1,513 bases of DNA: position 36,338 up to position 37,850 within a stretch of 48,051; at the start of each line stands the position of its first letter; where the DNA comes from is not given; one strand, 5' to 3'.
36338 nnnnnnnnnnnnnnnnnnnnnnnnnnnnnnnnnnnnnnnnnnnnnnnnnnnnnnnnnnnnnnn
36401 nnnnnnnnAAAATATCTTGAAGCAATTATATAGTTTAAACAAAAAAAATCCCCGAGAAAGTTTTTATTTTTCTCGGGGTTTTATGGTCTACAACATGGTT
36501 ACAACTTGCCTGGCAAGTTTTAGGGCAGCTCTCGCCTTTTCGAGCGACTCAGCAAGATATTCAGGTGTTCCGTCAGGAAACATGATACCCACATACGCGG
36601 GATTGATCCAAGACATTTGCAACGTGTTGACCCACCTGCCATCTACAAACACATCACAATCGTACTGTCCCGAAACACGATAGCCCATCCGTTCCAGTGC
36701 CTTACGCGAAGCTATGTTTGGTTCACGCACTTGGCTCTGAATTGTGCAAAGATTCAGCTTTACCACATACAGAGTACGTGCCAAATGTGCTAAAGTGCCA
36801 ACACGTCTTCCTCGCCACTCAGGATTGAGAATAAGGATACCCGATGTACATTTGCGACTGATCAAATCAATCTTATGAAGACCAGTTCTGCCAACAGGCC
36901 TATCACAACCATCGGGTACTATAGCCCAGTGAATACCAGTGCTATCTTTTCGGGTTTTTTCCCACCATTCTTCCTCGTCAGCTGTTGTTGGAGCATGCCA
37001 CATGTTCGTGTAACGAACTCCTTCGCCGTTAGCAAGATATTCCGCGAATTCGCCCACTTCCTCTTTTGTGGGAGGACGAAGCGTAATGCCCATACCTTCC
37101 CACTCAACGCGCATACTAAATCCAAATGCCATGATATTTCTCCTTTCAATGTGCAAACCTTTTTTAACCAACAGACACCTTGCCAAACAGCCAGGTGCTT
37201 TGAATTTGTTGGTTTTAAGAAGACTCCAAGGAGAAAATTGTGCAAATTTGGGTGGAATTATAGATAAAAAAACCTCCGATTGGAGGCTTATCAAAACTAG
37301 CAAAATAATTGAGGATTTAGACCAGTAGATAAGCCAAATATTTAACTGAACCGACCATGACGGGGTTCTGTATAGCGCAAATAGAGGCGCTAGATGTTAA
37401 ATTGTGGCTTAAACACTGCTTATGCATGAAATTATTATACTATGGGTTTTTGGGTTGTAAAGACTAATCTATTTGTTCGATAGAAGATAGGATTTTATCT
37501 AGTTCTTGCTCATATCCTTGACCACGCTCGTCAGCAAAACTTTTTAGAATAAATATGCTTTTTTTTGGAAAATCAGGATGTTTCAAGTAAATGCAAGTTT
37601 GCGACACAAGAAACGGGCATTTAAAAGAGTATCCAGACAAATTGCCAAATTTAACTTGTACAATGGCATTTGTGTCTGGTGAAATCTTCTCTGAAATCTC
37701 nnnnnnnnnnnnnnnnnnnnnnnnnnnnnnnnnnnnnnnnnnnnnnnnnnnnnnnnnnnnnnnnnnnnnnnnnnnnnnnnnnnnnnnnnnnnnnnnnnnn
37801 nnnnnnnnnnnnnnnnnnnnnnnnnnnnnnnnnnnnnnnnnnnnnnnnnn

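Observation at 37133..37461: Promoter -> three-way-junction RNA -> intrinsic terminator in front of a foreign-looking GNAT gene (riboswitch/attenuator-like, or a stand-alone ~160-nt sRNA)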

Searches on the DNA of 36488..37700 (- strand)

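Call 7: search_rna_families(source=window, start=36900, end=37700, threshold=evalue, max_evalue=10, show_alignments=3)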
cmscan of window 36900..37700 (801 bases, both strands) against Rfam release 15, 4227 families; matches with E-value up to 10: 7.
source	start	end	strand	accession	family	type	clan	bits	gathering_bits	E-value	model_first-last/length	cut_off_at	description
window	37487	37599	+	RF01654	ceN82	Gene; snRNA; snoRNA; HACA-box;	-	18.7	80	2.7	1-135/135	no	Caenorhabditis snoRNA ceN82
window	37231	37320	-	RF01770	rimP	Cis-reg; leader;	-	16.1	47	9.4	1-102/102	no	Gammaprotebacteria rimP leader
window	37264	37342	-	RF00106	RNAI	Gene; antisense;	-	14.8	47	5.6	1-102/102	no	RNAI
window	37379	37511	+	RF01471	rliB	Gene; sRNA;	-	12.6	40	7.3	1-360/360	no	Listeria sRNA rliB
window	37543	37653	+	RF02668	PsiU2-55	Gene; snRNA; snoRNA; scaRNA;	-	11.6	55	5.1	1-178/178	no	Drosophila small cajal body-specific RNA PsiU2-55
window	37540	37664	-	RF01270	snR84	Gene; snRNA; snoRNA; HACA-box;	-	10.4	109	2.4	1-569/569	no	Small nucleolar RNA snR84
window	37531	37572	+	RF02350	psRNA6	Gene; sRNA;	-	8.9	60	7.6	1-333/333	no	Nitrosomonas sRNA psRNA6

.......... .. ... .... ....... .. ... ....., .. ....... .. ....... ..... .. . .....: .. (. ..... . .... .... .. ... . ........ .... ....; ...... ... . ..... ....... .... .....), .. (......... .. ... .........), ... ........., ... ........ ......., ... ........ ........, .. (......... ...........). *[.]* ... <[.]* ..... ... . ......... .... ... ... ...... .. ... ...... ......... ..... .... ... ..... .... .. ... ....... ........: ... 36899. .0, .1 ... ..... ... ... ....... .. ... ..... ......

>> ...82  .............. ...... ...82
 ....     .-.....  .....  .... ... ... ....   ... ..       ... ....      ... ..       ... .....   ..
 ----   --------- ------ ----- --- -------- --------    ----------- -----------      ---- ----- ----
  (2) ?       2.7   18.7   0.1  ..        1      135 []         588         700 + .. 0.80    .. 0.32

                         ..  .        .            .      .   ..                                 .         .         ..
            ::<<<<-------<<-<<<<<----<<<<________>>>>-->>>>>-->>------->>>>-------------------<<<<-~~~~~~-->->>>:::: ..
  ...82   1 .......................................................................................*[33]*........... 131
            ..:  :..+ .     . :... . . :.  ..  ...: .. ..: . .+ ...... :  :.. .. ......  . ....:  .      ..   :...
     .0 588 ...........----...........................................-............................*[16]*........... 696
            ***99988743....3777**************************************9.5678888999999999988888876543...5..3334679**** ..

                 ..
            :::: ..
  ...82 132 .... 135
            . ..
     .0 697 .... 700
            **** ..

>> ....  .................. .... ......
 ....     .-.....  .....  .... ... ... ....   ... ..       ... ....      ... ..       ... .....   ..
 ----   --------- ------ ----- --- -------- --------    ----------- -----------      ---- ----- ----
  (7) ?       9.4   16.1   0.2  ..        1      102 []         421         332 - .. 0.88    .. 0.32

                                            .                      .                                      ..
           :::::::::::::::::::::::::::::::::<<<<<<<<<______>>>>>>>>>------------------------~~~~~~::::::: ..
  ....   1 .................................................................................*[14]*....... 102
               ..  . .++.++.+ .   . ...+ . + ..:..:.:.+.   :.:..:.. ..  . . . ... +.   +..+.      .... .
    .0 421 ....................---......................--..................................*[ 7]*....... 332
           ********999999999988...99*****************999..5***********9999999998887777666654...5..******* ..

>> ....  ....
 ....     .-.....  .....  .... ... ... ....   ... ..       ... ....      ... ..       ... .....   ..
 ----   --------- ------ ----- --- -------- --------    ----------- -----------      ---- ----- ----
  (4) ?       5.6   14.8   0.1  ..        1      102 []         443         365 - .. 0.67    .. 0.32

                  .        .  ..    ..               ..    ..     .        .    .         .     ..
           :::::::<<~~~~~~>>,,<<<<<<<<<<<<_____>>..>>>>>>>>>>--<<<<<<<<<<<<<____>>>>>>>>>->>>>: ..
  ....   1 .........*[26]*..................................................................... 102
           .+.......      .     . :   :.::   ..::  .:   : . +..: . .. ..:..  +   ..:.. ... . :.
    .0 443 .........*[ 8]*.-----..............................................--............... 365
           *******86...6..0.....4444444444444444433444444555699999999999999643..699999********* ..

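Call 15: search_dna_similar(query=window:37133-37463:-, collection=phages, mode=distant, max_evalue=1)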
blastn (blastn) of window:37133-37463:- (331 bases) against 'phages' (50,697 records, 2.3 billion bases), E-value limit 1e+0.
Records with a match: 1; places in all: 1; records where one place covers at least 80% of the query: 0.
Best place of each record, by identity: 95-99% 1.
By first word of the organism name: Salmonella 1.
By host as written in the record: Salmonella enterica subsp. enterica serovar Infantis 1.
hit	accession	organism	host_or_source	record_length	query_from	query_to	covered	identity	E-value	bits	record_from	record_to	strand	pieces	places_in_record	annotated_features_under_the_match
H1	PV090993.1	Salmonella phage vB_GS166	Salmonella enterica subsp. enterica ...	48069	175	200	8%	96.2%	9e-2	44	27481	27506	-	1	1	tail protein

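Call 75: search_rna_families(sources=[L005, L007, L008, L011, L014, L018, L021, L039, L043, L105, L152, L153, L160, L161, L170], threshold=gathering)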
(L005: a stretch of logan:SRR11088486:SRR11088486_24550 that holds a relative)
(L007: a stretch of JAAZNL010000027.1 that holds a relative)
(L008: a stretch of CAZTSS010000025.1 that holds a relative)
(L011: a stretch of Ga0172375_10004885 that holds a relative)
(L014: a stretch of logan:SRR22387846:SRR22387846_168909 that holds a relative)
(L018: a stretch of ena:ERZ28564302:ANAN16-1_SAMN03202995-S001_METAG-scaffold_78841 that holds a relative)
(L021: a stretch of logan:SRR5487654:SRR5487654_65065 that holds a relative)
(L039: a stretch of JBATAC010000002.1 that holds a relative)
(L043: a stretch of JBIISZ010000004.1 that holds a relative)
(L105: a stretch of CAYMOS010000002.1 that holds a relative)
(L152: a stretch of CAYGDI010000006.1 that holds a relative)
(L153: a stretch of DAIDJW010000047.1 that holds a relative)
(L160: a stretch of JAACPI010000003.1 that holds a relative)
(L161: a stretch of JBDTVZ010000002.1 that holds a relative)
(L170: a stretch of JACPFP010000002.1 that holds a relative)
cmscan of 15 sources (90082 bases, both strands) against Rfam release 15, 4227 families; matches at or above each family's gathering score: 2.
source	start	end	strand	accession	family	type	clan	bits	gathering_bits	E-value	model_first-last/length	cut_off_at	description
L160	7002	7075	+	RF00005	tRNA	Gene; tRNA;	CL00001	69.8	29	5.1e-13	1-71/71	no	tRNA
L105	3989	4053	-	RF02918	MDR-NUDIX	Cis-reg;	-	62.8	54.9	2.4e-09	1-59/59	no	MDR-NUDIX RNA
